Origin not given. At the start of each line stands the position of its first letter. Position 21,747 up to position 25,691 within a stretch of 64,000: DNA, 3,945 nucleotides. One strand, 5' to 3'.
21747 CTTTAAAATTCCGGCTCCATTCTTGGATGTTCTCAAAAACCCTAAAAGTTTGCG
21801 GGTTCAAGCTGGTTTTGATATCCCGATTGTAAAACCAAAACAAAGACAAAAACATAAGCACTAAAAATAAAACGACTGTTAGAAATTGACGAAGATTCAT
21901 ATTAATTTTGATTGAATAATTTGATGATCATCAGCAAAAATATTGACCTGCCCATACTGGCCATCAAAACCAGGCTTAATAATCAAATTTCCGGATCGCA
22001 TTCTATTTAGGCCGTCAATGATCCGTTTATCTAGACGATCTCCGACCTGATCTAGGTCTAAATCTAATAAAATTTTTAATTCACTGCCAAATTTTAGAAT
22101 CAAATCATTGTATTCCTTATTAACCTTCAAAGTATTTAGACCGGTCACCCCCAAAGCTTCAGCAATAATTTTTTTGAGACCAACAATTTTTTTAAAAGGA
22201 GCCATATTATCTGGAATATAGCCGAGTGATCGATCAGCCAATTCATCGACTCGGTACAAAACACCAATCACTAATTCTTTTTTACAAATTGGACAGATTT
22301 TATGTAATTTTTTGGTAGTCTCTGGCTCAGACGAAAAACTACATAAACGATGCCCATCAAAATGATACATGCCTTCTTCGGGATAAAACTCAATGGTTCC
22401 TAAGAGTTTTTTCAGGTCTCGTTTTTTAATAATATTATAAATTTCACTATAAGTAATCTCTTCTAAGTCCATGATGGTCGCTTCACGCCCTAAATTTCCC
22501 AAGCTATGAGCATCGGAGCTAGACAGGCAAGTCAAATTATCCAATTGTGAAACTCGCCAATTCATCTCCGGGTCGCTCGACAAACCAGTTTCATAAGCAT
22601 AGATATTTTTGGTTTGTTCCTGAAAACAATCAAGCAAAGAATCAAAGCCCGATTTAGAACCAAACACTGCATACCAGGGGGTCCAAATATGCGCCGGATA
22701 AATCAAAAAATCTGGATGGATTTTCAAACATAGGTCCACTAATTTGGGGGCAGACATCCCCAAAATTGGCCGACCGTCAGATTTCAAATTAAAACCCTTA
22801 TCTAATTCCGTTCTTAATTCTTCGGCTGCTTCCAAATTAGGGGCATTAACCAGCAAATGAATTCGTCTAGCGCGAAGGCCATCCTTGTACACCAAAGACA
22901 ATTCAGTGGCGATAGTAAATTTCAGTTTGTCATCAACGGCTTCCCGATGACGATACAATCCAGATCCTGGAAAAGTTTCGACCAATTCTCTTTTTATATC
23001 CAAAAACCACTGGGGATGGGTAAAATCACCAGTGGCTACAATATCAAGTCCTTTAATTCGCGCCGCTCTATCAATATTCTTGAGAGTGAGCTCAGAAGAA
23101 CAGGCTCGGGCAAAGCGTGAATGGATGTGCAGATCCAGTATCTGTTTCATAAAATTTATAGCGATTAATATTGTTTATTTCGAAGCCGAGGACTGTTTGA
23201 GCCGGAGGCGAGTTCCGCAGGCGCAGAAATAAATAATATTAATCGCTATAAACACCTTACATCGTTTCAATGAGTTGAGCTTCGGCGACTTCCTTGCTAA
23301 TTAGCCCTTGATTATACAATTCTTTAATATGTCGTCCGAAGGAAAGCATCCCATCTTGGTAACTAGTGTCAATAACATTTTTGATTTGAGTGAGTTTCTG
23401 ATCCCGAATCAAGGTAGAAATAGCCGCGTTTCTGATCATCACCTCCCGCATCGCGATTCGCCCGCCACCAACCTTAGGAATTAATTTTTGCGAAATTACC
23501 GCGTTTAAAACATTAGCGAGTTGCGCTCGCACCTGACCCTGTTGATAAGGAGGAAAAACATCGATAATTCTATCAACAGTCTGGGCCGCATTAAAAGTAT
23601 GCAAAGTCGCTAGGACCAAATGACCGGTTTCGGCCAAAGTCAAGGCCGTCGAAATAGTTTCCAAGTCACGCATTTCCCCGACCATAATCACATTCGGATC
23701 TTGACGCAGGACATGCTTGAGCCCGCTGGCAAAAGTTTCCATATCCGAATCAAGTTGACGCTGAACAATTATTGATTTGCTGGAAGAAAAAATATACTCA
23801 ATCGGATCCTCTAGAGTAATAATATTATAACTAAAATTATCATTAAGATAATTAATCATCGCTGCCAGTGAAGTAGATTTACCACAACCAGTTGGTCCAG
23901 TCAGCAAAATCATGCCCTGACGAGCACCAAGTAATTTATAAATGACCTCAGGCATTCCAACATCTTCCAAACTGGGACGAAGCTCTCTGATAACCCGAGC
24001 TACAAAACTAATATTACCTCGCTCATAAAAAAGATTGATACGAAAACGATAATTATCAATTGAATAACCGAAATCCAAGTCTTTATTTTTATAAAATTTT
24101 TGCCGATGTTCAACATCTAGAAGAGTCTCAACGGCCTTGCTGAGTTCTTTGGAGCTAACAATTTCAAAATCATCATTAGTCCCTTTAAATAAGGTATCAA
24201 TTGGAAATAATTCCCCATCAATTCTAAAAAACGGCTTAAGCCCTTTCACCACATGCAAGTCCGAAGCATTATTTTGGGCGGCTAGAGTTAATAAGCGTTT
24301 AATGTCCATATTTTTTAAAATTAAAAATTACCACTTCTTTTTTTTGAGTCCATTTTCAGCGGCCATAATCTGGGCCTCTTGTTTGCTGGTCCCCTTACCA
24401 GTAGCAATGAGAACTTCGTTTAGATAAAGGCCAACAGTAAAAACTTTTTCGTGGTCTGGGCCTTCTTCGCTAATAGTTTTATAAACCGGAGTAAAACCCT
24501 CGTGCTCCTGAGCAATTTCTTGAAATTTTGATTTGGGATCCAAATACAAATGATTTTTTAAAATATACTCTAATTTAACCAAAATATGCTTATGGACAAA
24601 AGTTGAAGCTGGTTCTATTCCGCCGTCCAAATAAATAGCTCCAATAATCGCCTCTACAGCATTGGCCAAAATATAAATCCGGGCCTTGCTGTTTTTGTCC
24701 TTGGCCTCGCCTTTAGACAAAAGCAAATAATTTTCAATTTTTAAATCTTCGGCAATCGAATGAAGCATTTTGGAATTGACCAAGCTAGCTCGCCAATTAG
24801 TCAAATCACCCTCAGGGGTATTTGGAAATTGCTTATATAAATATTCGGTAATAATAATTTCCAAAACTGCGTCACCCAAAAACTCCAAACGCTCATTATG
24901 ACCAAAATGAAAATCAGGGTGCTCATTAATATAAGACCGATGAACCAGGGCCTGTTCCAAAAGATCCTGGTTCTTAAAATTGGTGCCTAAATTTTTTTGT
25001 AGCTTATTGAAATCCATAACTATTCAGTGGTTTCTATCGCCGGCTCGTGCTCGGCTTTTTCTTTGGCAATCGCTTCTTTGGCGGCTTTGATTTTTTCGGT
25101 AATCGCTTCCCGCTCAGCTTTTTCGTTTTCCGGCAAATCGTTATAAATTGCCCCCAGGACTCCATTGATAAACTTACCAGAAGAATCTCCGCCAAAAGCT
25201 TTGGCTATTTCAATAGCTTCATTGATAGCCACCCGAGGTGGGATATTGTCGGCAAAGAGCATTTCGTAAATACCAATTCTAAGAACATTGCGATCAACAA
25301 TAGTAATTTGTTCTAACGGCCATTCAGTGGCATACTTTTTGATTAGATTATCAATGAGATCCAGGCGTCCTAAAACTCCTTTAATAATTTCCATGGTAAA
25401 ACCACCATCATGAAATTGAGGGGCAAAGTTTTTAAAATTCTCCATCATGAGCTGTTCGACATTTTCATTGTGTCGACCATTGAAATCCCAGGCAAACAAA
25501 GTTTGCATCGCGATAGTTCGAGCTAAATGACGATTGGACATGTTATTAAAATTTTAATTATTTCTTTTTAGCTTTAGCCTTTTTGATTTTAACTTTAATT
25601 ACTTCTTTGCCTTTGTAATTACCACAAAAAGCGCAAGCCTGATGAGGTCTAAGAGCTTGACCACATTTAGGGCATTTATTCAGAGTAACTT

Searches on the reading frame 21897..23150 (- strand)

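Call 14: search_protein_families(library=pfam, proteins=[window:21897-23150:-], max_evalue=0.001)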
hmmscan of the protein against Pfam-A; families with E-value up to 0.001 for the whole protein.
window:21897-23150:- (417 aa): 1 family
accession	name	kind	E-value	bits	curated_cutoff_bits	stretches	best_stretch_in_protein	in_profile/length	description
PF13263.12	PHP_C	-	0.00019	21.4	21.3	1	202-244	12-54/56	PHP-associated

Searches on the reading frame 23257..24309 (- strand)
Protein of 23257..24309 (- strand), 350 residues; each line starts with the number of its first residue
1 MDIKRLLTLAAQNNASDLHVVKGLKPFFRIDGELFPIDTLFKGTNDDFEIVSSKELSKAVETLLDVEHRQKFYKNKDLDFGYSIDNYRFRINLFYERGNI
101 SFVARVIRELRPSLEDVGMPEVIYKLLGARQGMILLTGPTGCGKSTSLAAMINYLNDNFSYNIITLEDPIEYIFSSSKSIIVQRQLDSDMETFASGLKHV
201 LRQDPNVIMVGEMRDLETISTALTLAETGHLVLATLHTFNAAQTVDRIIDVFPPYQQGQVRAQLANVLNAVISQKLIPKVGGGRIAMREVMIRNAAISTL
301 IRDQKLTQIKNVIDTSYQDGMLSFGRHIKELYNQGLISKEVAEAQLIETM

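Call 14: search_protein_families(library=pfam, proteins=[window:23257-24309:-], max_evalue=0.001)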
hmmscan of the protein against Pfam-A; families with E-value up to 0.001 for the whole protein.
window:23257-24309:- (350 aa): 6 families
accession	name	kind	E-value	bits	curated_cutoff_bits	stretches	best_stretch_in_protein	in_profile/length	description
PF00437.27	T2SSE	-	2e-47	162.1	24.9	1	3-280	12-281/370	Type II/IV secretion system protein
PF13401.12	AAA_22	-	0.00011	23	27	1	130-167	4-33/130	AAA domain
PF13173.12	AAA_14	-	0.00017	22.1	27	1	132-181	3-54/129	AAA domain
PF13555.12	AAA_29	-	0.00036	20.7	27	0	130-155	21-46/61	P-loop containing region of AAA domain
PF12775.13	AAA_7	-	0.00073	19.6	25.8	0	122-167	24-70/181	P-loop containing dynein motor region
PF13191.12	AAA_16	-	0.00089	20.2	32.6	0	130-232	23-135/167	AAA ATPase domain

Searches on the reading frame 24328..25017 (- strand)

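Call 14: search_protein_families(library=pfam, proteins=[window:24328-25017:-], max_evalue=0.001)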
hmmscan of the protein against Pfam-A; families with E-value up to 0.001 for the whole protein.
window:24328-25017:- (229 aa): 4 families
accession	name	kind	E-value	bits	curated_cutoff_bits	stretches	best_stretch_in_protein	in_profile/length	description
PF14622.11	Ribonucleas_3_3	-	1.3e-40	139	35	1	16-148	1-127/128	Ribonuclease-III-like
PF00636.31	Ribonuclease_3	-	2.2e-28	99.4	27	1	42-133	1-102/102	Ribonuclease III domain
PF00035.32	dsrm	-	9.4e-18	65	23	1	161-226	1-65/66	Double-stranded RNA binding motif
PF22935.1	RM44_endonuclase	-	3.7e-10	40.4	27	1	8-128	11-139/139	Large ribosomal subunit protein mL44, endonuclease domain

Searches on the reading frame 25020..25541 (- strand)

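Call 14: search_protein_families(library=pfam, proteins=[window:25020-25541:-], max_evalue=0.001)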
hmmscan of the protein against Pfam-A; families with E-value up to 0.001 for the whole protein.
window:25020-25541:- (173 aa): 1 family
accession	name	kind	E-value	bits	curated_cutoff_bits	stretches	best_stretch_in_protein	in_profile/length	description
PF01029.23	NusB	-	8e-39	133.5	23.1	1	7-133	3-132/133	NusB family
